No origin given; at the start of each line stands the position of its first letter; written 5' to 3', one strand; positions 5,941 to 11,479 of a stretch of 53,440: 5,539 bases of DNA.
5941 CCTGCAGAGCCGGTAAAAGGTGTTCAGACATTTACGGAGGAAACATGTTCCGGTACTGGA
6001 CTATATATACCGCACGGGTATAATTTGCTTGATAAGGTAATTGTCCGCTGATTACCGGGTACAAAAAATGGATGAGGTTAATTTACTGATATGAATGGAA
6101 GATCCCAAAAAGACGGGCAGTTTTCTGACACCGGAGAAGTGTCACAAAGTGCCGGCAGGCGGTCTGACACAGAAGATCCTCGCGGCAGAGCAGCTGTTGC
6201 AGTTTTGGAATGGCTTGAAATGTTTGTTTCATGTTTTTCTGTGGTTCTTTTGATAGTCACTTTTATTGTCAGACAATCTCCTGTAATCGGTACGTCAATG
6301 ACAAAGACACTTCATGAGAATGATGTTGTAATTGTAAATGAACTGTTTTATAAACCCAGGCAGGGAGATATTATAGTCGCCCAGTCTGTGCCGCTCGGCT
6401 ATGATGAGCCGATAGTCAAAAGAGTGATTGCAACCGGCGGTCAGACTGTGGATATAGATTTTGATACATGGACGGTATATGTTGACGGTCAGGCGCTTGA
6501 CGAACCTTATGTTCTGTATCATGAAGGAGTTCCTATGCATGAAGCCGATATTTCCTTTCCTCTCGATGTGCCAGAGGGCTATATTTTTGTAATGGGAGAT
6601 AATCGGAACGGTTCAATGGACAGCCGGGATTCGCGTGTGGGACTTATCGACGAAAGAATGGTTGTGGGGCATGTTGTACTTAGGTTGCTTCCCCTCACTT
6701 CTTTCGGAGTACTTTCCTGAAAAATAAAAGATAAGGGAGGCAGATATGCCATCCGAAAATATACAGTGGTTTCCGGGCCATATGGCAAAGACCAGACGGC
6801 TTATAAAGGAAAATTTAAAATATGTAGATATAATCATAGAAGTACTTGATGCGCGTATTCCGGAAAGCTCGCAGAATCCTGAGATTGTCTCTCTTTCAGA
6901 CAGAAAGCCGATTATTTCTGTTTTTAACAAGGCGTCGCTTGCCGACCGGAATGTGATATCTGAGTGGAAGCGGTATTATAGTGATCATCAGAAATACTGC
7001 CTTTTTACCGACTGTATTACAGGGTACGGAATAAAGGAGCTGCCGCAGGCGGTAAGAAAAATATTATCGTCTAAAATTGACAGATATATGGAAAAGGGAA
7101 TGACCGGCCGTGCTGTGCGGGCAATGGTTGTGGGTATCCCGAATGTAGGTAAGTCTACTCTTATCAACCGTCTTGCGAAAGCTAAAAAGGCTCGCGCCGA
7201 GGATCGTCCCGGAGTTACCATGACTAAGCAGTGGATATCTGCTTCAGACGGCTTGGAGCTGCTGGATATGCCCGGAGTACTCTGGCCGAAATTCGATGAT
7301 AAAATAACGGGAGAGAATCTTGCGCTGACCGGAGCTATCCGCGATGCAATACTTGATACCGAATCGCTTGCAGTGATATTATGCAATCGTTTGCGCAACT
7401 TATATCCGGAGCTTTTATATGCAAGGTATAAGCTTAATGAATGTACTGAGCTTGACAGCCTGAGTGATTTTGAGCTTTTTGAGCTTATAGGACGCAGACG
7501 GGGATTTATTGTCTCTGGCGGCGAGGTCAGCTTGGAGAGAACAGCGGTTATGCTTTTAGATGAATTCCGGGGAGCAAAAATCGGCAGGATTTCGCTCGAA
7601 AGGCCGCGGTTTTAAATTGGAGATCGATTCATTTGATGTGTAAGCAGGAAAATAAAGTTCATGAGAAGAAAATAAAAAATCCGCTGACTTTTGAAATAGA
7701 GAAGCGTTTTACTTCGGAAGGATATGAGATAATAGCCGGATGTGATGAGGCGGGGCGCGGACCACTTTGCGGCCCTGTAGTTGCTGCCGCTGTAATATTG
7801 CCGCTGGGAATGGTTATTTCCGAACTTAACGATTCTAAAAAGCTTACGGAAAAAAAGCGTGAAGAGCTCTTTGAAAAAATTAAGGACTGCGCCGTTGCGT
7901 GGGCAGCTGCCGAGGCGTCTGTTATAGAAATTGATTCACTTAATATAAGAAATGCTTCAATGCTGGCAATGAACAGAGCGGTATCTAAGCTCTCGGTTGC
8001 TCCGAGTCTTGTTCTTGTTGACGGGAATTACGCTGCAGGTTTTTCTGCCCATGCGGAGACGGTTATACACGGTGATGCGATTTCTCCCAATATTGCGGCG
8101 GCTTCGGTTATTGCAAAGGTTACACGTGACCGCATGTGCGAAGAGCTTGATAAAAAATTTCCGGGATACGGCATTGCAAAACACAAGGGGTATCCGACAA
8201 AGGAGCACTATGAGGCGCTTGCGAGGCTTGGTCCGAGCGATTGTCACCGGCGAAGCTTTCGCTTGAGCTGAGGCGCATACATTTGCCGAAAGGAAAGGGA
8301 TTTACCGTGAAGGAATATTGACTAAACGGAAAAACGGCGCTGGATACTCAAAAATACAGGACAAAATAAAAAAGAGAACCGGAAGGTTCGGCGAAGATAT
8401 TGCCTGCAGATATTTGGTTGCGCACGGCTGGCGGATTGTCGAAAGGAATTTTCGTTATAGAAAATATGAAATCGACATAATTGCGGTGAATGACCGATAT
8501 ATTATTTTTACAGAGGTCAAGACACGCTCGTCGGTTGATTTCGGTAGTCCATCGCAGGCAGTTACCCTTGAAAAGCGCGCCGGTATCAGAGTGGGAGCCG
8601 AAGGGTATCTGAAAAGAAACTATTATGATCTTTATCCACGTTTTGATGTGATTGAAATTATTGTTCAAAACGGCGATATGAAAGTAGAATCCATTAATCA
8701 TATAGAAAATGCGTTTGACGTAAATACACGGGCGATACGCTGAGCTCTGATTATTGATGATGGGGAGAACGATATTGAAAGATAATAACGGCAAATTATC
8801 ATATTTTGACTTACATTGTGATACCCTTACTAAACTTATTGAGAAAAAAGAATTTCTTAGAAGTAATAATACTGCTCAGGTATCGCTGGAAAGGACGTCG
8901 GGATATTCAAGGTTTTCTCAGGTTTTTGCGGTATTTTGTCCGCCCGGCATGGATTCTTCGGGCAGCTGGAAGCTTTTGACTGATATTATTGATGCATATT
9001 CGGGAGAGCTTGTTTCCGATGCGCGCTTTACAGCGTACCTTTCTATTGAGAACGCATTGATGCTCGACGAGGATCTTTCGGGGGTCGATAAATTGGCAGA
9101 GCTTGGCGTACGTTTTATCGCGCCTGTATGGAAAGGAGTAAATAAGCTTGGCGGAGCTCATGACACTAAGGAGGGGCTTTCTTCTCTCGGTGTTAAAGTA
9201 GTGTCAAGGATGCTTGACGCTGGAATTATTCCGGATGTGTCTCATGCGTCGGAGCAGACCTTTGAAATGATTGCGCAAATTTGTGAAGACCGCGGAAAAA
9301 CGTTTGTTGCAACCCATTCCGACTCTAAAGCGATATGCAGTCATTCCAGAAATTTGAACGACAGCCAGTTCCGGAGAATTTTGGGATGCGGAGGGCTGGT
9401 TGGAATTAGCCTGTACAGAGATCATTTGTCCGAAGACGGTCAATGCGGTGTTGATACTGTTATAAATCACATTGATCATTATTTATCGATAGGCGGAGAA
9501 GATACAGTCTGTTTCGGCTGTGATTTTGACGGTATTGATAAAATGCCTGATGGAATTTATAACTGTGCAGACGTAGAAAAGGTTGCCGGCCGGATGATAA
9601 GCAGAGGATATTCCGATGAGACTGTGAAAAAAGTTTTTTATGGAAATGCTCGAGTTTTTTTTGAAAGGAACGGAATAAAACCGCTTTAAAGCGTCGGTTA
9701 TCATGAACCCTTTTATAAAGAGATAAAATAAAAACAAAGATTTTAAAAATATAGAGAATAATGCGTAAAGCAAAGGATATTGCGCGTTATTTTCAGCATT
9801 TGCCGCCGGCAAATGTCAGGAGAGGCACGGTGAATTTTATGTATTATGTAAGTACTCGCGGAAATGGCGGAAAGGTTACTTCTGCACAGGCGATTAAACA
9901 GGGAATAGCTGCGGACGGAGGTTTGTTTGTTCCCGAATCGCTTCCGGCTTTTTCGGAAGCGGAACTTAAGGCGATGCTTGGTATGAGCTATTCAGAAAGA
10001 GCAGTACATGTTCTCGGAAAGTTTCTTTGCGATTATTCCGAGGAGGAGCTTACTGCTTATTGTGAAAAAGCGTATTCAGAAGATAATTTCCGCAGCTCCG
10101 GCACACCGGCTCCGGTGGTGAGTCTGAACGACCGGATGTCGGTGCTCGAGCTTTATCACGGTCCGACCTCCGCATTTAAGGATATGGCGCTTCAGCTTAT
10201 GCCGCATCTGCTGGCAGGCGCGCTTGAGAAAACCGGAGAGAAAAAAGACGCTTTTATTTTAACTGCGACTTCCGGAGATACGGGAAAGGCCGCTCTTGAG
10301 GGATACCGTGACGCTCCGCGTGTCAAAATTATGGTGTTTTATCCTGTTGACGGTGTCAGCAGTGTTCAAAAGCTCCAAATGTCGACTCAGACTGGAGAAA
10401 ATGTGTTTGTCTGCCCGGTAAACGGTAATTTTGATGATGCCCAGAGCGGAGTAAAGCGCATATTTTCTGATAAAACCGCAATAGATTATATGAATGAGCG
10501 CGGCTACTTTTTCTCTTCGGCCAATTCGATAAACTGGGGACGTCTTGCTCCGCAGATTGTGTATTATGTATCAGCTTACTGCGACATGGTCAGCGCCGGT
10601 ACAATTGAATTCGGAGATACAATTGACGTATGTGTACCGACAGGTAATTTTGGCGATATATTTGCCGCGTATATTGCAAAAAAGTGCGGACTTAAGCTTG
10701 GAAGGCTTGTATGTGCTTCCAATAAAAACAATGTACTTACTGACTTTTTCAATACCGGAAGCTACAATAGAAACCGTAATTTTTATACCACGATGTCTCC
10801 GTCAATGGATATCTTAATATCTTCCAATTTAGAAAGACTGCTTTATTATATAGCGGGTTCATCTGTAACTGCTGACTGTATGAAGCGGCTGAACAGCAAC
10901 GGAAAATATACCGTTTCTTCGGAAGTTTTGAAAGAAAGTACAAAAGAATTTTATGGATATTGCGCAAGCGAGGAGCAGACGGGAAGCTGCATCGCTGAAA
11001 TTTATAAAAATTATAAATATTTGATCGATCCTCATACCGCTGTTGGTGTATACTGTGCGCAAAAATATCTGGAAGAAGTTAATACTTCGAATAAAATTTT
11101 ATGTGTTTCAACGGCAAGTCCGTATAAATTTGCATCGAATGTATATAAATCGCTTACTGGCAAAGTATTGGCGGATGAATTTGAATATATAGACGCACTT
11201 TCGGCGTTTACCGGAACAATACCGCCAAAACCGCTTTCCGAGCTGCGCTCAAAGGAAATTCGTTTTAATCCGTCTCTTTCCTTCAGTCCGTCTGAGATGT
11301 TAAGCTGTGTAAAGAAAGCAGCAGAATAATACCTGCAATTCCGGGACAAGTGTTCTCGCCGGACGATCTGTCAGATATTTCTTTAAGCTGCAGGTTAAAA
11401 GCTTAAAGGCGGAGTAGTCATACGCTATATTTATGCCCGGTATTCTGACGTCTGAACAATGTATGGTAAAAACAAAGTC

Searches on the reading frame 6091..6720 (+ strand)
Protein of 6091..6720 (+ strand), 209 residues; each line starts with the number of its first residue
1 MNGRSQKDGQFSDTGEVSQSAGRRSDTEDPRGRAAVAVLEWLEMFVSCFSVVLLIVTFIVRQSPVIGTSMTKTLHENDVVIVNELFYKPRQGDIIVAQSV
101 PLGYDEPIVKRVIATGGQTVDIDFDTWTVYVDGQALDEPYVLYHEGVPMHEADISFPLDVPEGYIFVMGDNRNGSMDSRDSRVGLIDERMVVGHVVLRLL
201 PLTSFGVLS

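Call 38: search_protein_families(library=pfam, proteins=[window:6091-6720:+], max_evalue=0.00001)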
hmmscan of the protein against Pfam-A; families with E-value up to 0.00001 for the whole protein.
window:6091-6720:+ (209 aa): 1 family
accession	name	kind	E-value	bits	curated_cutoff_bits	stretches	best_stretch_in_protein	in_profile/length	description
PF10502.14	Peptidase_S26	-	1.8e-35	122.8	22.9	1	39-199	2-167/168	Signal peptidase, peptidase S26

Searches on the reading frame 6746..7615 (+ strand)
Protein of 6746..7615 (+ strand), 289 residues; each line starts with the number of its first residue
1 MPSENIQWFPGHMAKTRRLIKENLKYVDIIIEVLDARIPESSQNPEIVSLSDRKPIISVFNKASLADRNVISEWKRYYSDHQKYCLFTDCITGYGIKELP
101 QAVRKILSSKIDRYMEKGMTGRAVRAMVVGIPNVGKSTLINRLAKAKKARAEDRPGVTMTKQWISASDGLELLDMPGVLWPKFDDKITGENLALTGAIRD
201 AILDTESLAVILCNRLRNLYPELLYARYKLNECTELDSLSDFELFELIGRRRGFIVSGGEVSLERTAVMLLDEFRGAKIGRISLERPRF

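Call 38: search_protein_families(library=pfam, proteins=[window:6746-7615:+], max_evalue=0.00001)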
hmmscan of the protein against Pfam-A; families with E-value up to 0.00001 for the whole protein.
window:6746-7615:+ (289 aa): 2 families
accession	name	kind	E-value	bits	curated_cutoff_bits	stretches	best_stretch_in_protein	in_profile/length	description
PF01926.29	MMR_HSR1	-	2.8e-17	63.3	21.9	1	126-182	2-58/113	50S ribosome-binding GTPase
PF02421.24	FeoB_N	-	5.9e-08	32.8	27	1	126-178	3-57/156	Ferrous iron transport protein B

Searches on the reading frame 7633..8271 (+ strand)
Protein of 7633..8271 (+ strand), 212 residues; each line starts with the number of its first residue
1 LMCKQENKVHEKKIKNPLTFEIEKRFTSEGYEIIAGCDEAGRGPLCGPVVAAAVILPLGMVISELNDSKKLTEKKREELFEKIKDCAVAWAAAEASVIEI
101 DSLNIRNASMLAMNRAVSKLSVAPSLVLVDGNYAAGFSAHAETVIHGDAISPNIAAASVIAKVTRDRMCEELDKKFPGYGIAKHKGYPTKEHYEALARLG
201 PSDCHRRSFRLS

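Call 38: search_protein_families(library=pfam, proteins=[window:7633-8271:+], max_evalue=0.00001)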
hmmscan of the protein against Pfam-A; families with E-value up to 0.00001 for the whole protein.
window:7633-8271:+ (212 aa): 1 family
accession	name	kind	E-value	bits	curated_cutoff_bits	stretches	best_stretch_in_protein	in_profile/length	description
PF01351.25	RNase_HII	-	1.9e-44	152.4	25.8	1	35-210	1-197/199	Ribonuclease HII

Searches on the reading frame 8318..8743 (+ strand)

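Call 38: search_protein_families(library=pfam, proteins=[window:8318-8743:+], max_evalue=0.00001)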
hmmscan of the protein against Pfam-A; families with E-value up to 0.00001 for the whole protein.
window:8318-8743:+ (141 aa): 2 families
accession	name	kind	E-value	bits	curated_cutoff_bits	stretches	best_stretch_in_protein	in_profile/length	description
PF02021.23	UPF0102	-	4.6e-26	91.4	23.6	1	25-114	1-80/80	Uncharacterised protein family UPF0102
PF08378.17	NERD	-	3.1e-06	28.1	22.1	1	22-80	2-67/111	Nuclease-related domain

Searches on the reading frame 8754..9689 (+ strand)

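Call 38: search_protein_families(library=pfam, proteins=[window:8754-9689:+], max_evalue=0.00001)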
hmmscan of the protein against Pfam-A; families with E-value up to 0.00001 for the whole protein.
window:8754-9689:+ (311 aa): 1 family
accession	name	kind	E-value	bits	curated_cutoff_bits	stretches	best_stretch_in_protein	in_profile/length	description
PF01244.27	Peptidase_M19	-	1.5e-58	198.9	26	1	14-299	5-313/319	Membrane dipeptidase (Peptidase family M19)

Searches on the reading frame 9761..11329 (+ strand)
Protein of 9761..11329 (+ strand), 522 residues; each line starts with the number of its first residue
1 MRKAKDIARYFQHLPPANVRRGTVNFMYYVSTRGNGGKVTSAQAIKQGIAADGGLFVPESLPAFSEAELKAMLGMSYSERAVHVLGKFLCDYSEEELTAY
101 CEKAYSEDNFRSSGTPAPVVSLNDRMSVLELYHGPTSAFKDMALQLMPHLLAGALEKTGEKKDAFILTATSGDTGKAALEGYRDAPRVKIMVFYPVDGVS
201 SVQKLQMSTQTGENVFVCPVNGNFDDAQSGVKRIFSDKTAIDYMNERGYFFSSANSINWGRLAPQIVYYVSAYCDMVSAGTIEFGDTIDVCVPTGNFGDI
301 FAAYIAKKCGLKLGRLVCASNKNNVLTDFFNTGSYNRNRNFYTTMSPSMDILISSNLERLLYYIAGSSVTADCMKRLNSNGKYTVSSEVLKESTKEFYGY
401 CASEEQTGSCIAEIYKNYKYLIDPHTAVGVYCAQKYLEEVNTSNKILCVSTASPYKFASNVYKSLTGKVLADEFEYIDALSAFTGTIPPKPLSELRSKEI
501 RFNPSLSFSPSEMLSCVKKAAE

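Call 38: search_protein_families(library=pfam, proteins=[window:9761-11329:+], max_evalue=0.00001)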
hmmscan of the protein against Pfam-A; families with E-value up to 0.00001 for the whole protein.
window:9761-11329:+ (522 aa): 3 families
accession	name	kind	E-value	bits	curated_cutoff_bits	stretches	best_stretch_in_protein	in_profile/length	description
PF14821.11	Thr_synth_N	-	5.2e-21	75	25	1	29-105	2-79/79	Threonine synthase N terminus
PF00291.31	PALP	-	2.4e-13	50.5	35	1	130-451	29-294/295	Pyridoxal-phosphate dependent enzyme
PF24857.1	THR4_C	-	5.4e-08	33.3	27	1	426-468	1-44/85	Threonine synthase, C-terminal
